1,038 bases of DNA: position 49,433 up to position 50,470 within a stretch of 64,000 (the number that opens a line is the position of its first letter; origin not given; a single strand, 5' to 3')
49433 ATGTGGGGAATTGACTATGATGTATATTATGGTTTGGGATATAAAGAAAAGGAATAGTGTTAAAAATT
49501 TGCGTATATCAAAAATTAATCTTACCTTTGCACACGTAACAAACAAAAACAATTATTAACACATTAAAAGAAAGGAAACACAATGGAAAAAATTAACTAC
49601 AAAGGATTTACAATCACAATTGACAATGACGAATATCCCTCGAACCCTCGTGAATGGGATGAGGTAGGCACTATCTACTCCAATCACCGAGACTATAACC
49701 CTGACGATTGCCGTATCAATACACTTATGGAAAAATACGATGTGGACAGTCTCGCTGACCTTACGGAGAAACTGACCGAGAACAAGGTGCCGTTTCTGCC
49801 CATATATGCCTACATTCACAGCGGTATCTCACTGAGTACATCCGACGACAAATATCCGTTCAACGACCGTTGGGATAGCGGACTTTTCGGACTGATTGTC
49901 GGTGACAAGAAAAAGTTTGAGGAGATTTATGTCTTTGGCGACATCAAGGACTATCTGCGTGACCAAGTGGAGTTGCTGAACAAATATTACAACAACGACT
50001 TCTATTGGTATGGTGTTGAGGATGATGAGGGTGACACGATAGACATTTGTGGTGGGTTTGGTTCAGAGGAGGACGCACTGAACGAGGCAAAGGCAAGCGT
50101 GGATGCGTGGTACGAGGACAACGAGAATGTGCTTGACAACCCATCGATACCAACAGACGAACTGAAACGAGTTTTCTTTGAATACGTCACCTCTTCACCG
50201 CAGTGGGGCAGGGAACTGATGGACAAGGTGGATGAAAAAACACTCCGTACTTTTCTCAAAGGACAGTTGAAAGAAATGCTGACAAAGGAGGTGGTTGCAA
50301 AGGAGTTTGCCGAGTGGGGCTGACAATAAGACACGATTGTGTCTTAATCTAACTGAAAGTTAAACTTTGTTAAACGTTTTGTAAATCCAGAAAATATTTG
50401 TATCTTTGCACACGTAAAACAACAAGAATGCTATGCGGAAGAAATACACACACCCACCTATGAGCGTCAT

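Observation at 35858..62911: Strong Shine-Dalgarno sequences on an array of about 65 promoter-equipped small genes: a likely host-takeover or anti-defence island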

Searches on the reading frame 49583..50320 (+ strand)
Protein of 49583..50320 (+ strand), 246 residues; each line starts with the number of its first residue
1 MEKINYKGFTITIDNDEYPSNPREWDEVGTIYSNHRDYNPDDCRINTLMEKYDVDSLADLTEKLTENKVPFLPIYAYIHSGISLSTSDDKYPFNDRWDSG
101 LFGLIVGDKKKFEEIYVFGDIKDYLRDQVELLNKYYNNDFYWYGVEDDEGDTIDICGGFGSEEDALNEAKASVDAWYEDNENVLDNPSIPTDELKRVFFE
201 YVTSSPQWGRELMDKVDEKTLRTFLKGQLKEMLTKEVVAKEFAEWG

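Call 64: search_dna_similar(query=window:49583-50320:+, collection=phages, mode=protein, max_rows=12, max_evalue=0.001)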
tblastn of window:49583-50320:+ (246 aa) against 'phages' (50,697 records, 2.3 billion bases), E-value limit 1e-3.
Records with a match: 7; places in all: 7; records where one place covers at least 80% of the query: 0.
Best place of each record, by identity: <60% 7.
By first word of the organism name: Ruegeria 2; Bacteriophage 1; Nitrosopumilaceae 1; Roseobacter 1; Erythrobacter 1; Caudoviricetes 1.
By host as written in the record: Ruegeria pomeroyi DSS-3 3; - 2; Erythrobacter sp. 1; Methanomicrobiales 1.
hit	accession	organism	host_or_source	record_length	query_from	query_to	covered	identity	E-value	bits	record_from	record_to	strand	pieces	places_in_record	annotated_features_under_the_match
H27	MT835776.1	Bacteriophage sp.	human fecal samples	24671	3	173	70%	31.0%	4e-15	80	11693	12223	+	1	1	record has no annotation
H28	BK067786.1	Nitrosopumilaceae spindle-shaped virus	freshwater environment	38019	6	165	65%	31.3%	8e-12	70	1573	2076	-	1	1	ORF6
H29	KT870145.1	Roseobacter phage DSS3P8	Ruegeria pomeroyi DSS-3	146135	1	173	70%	28.2%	3e-11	69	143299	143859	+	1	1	hypothetical protein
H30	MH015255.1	Ruegeria phage vB_RpoS-V10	Ruegeria pomeroyi DSS-3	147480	1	173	70%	26.6%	6e-11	68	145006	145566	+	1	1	hypothetical protein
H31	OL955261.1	Erythrobacter phage vB_EliS-L02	Erythrobacter sp.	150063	8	173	67%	26.7%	4e-8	59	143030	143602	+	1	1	hypothetical protein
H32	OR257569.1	Ruegeria phage RpAliso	Ruegeria pomeroyi DSS-3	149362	5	159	63%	27.6%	3e-10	66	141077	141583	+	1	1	hypothetical protein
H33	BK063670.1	Caudoviricetes sp. vir526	Methanomicrobiales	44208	11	119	44%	33.6%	9e-5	49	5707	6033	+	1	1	hypothetical protein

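Call 65: search_dna_similar(query=window:49583-50320:+, collection=plasmids, mode=protein, max_rows=12, max_evalue=0.001)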
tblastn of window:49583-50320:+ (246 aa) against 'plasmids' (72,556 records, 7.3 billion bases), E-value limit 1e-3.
Records with a match: 42; places in all: 42; records where one place covers at least 80% of the query: 0.
Best place of each record, by identity: <60% 42.
By first word of the organism name: Sulfitobacter 7; Pseudomonas 6; Phaeobacter 5; Ruegeria 3; Stutzerimonas 3; Martelella 2; Paracoccus 2; Pseudosulfitobacter 2; Moraxella 2; Paenibacillus 2; and 8 more.
By predicted mobility (MOB-suite, as given by PLSDB): mobilizable 28; non-mobilizable 9; conjugative 5.
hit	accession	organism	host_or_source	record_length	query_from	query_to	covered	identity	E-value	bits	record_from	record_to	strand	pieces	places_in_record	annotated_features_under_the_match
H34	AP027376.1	Sulfitobacter pontiacus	-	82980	6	174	69%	33.0%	1e-13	77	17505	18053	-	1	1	hypothetical protein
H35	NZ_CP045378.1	Sulfitobacter sp. THAF37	pure culture,Surface of a polyethylene ...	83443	6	174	69%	33.0%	1e-13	77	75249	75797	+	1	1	hypothetical protein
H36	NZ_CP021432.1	Yoonia vestfoldensis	Skeletonema marinoi strain RO5AC,Cell ...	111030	6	174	69%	33.0%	1e-13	77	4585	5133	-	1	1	hypothetical protein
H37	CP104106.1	Phaeobacter sp. G2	cell culture,Emiliania huxleyi RCC1216 ...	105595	6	174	69%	32.3%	3e-13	76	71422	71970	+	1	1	hypothetical protein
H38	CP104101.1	Phaeobacter sp. G2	cell culture,Emiliania huxleyi RCC1216 ...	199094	6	174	69%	32.3%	3e-13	76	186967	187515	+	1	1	hypothetical protein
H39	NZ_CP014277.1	Martelella sp. AD-3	petroleum-contaminated soil with high ...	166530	2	175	71%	31.3%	6e-13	75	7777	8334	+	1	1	hypothetical protein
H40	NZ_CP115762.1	Paracoccus sp. SCSIO 75233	cell culture,sediment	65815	6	174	69%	31.4%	2e-11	70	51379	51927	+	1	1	hypothetical protein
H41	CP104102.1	Phaeobacter sp. G2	cell culture,Emiliania huxleyi RCC1216 ...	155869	6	175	69%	31.1%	5e-11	69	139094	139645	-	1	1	hypothetical protein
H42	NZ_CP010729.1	Phaeobacter inhibens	cell culture,clam larvae aquaculture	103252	3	173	70%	30.5%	1e-11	71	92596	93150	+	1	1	hypothetical protein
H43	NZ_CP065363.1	Ruegeria sp. SCSIO 43209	Galaxea fascicularis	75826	6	175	69%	30.2%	8e-12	72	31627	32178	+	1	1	hypothetical protein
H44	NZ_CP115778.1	Paracoccus albus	cell culture,sediment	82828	6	173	68%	29.9%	3e-8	61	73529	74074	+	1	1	hypothetical protein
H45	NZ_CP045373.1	Sulfitobacter sp. THAF37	pure culture,Surface of a polyethylene ...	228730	6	190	75%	27.0%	9e-10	66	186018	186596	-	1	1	hypothetical protein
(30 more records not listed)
